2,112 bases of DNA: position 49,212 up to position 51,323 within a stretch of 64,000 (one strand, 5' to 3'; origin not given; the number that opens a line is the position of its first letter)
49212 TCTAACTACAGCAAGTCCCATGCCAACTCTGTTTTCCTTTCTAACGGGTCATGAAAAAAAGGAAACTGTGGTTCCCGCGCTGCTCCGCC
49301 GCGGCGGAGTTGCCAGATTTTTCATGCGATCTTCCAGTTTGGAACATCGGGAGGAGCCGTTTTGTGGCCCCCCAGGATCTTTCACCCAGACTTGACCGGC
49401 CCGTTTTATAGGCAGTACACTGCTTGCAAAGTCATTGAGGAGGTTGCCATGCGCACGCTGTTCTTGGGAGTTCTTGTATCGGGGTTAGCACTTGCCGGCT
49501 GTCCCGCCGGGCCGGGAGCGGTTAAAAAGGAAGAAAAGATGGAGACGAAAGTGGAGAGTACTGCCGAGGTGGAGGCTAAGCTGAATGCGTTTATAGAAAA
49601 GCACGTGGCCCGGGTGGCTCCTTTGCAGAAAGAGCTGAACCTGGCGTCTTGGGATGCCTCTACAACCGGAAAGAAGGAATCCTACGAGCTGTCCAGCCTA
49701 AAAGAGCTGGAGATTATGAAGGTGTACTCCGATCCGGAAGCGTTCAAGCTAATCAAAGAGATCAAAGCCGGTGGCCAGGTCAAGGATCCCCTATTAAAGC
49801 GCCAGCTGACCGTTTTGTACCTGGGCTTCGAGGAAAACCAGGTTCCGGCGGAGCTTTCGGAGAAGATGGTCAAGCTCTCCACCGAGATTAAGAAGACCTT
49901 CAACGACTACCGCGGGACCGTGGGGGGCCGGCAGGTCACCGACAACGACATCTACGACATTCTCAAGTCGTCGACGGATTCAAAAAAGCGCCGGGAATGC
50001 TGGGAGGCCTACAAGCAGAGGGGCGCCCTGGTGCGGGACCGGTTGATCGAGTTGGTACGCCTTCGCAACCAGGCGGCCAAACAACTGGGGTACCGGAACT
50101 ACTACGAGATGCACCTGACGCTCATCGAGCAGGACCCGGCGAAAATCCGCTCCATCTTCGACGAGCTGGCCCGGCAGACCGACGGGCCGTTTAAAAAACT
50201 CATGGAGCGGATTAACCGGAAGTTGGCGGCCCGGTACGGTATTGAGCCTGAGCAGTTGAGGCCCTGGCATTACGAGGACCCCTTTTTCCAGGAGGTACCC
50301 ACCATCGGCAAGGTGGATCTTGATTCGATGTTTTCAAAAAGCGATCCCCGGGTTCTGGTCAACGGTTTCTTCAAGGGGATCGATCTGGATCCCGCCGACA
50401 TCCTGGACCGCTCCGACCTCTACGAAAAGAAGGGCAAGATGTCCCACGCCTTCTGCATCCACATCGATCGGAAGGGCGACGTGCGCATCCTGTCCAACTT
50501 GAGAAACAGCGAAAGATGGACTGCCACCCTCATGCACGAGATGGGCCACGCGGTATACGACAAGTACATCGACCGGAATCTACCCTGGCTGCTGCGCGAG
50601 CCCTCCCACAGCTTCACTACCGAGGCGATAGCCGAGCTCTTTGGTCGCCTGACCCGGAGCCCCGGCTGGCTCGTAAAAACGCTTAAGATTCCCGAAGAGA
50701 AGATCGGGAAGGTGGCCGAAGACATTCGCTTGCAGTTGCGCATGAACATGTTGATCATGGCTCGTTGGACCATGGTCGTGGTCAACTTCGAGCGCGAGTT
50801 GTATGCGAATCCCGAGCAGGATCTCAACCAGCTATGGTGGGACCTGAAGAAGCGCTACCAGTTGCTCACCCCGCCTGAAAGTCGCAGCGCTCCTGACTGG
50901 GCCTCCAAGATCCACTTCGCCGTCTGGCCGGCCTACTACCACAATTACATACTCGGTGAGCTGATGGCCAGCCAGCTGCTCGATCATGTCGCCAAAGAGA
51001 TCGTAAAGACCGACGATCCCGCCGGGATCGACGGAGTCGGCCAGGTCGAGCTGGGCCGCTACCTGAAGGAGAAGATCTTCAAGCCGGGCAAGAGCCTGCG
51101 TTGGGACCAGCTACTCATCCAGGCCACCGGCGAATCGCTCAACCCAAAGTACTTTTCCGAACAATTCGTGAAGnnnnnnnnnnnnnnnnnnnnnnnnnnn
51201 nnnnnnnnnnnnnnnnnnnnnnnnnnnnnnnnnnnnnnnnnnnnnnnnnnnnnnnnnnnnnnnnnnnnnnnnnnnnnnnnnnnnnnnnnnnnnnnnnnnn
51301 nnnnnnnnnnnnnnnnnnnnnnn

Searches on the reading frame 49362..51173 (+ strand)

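Call 17: search_protein_families(library=pfam, proteins=[window:49362-51173:+], max_evalue=0.001)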
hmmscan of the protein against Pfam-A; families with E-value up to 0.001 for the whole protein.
window:49362-51173:+ (604 aa): 3 families
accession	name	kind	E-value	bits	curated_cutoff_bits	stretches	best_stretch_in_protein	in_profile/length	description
PF01401.24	Peptidase_M2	-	2.1e-30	106.4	23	2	71-293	4-225/581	Angiotensin-converting enzyme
PF01432.26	Peptidase_M3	-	1.1e-20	74.9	27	2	352-602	190-455/457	Peptidase family M3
PF02074.21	Peptidase_M32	-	2.6e-18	66.4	25.1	2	524-600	409-483/489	Carboxypeptidase Taq (M32) metallopeptidase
